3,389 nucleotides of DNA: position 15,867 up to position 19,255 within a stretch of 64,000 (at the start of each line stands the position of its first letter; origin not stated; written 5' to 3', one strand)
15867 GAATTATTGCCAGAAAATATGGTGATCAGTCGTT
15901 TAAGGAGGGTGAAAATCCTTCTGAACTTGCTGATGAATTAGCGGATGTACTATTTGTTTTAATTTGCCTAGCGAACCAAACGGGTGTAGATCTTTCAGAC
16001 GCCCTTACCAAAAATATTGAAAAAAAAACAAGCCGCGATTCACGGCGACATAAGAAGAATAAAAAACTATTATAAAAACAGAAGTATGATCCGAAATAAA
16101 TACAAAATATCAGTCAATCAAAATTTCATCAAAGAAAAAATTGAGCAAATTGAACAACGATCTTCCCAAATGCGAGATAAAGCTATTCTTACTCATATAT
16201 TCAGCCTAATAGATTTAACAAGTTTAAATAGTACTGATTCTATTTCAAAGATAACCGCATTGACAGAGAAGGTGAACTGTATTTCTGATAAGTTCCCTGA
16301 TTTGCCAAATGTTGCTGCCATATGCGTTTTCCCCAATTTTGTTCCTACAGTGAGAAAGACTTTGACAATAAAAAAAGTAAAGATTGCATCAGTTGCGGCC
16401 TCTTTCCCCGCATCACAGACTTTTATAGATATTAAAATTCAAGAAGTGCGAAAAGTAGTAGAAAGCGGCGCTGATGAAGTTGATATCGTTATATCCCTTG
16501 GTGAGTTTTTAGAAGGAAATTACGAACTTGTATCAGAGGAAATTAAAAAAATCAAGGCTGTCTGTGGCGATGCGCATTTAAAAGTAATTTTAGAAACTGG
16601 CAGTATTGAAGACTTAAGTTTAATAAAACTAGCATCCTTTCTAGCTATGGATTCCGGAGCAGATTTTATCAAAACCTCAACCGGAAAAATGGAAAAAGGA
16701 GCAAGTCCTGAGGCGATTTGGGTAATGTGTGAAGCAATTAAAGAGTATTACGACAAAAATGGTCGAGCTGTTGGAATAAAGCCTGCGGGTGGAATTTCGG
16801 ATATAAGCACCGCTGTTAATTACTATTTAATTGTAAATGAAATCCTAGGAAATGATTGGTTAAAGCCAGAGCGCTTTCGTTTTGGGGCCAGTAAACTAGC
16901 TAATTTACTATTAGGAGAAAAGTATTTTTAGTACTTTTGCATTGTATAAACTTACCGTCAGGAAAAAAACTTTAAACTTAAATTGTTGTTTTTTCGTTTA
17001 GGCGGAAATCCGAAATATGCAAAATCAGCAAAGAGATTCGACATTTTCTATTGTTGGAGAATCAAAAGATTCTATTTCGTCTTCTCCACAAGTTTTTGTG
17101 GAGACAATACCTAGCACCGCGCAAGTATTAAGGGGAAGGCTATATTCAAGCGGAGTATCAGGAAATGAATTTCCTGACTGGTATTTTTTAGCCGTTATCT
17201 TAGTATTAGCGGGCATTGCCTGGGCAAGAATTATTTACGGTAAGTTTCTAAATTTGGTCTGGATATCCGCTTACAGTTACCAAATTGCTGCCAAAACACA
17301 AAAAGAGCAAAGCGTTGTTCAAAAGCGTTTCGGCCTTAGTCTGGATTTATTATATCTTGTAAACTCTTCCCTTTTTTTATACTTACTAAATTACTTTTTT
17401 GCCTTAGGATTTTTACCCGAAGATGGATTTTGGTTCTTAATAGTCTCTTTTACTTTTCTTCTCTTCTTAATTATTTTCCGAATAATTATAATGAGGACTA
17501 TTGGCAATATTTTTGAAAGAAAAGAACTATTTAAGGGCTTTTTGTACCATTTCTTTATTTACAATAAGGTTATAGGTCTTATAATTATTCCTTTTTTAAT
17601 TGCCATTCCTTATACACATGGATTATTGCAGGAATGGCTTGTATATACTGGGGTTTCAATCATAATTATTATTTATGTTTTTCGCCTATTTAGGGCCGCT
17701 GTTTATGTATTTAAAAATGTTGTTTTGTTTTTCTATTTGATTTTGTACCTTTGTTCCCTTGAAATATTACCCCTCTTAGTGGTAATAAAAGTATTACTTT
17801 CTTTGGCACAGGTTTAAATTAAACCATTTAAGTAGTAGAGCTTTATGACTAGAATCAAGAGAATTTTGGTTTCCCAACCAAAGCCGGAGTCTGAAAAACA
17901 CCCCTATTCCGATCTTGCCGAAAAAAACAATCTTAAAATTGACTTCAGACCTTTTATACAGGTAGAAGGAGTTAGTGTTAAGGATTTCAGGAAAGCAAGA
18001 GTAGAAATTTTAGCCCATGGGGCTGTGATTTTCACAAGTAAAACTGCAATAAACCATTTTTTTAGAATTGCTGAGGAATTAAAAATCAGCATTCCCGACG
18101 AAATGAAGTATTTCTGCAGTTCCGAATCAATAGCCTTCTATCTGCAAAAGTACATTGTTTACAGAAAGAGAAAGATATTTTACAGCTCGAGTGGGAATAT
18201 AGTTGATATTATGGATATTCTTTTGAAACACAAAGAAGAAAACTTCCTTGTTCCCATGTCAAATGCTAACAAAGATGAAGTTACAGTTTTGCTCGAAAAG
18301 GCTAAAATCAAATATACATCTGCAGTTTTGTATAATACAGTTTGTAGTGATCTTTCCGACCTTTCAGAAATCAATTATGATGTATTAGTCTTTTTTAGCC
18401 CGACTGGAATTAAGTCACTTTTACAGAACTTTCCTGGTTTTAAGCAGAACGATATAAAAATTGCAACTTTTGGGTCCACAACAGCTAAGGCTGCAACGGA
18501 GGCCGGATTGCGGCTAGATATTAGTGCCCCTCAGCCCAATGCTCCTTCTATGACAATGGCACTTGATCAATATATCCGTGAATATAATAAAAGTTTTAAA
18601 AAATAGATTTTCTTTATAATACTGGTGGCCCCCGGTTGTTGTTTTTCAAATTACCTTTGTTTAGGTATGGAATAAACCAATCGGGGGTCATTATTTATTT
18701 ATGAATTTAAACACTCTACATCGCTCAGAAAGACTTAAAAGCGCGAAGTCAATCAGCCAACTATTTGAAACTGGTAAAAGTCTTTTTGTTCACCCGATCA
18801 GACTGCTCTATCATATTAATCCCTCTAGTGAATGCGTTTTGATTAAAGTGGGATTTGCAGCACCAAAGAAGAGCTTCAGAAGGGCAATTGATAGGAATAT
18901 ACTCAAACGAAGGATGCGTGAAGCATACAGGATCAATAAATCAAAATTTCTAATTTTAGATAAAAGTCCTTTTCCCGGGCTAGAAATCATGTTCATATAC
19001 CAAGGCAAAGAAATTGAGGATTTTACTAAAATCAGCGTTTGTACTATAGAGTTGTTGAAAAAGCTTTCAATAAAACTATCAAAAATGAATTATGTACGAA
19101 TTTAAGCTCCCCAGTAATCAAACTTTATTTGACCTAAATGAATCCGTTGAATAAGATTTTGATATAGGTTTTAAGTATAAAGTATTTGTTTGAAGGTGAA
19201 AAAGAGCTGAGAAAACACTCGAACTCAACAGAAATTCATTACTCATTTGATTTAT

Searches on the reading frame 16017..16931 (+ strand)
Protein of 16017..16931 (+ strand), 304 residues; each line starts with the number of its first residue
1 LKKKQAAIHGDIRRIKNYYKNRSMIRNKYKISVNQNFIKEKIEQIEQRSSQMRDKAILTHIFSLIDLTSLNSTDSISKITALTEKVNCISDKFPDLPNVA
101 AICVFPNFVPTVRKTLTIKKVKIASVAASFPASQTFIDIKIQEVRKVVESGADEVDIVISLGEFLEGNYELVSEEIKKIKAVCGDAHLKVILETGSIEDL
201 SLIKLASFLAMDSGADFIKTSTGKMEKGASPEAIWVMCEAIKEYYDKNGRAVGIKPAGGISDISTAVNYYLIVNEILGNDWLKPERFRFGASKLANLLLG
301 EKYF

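Call 10: search_protein_families(library=ncbifam, max_evalue=1e-8, proteins=[window:16017-16931:+])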
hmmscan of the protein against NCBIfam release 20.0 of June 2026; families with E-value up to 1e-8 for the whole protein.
window:16017-16931:+ (304 aa): 1 family
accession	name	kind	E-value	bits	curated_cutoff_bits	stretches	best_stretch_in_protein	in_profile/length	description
TIGR00126.1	deoC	equivalog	2.7e-48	164.2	117.3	1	63-281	4-205/211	deoxyribose-phosphate aldolase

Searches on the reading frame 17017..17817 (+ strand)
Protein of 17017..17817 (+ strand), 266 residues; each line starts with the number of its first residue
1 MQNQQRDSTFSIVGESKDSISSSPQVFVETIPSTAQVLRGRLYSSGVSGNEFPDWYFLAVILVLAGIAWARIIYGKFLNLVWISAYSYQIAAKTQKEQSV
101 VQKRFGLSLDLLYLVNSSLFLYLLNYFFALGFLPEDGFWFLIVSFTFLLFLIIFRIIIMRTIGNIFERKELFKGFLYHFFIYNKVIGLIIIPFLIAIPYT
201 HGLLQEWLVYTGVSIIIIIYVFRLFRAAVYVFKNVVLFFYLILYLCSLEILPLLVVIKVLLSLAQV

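Call 10: search_protein_families(library=ncbifam, max_evalue=1e-8, proteins=[window:17017-17817:+])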
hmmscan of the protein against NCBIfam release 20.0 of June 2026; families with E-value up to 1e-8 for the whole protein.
window:17017-17817:+ (266 aa): 0 families

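Call 46: search_protein_families(library=pfam, max_evalue=0.00001, proteins=[window:17017-17817:+])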
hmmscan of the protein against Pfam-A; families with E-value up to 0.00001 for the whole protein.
window:17017-17817:+ (266 aa): 1 family
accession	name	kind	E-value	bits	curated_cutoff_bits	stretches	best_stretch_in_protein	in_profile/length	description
PF14093.11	DUF4271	-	8.6e-23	81.7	29.7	1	57-260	2-206/206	Domain of unknown function (DUF4271)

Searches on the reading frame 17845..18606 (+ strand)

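Call 10: search_protein_families(library=ncbifam, max_evalue=1e-8, proteins=[window:17845-18606:+])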
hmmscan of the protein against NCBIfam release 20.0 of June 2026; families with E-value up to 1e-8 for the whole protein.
window:17845-18606:+ (253 aa): 1 family
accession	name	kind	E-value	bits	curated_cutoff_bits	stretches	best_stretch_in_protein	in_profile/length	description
NF004593.0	PRK05928.4-2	equivalog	8.3e-10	38.5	275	1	58-237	55-236/247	uroporphyrinogen-III synthase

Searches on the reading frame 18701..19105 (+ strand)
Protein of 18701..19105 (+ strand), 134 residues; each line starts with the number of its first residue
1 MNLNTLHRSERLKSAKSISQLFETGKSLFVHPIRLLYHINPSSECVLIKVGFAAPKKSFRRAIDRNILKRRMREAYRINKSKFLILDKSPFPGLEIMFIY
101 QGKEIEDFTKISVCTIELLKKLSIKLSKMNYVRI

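Call 10: search_protein_families(library=ncbifam, max_evalue=1e-8, proteins=[window:18701-19105:+])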
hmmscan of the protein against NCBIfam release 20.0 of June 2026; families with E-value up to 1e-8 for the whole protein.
window:18701-19105:+ (134 aa): 5 families
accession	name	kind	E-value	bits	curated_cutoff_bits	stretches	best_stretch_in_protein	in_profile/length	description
NF002512.0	PRK01903.2-3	equivalog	7.9e-15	55.1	231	1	1-92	9-103/146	ribonuclease P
NF002507.0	PRK01903.1-1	equivalog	1.3e-14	54.7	225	1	4-84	12-95/150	ribonuclease P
NF002509.0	PRK01903.1-4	equivalog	7.6e-12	46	175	1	24-126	4-106/107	ribonuclease P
NF002511.0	PRK01903.2-2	equivalog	7.7e-12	45.3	227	1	4-84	7-91/140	ribonuclease P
NF002514.0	PRK01903.3-1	equivalog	2.8e-09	37.2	246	1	16-81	5-71/122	ribonuclease P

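Call 46: search_protein_families(library=pfam, max_evalue=0.00001, proteins=[window:18701-19105:+])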
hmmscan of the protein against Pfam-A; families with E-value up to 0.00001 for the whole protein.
window:18701-19105:+ (134 aa): 1 family
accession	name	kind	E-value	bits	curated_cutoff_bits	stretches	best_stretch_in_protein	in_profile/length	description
PF00825.24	Ribonuclease_P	-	7.5e-15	55.3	22.3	1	6-84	1-76/109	Ribonuclease P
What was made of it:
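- Checked: My own arithmetic puts an abutting exact pair at about 1e-12 per 64 kb at this base composition. rnpA is present at 18701-19105 (Pfam PF00825, 55 bits, call 46).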
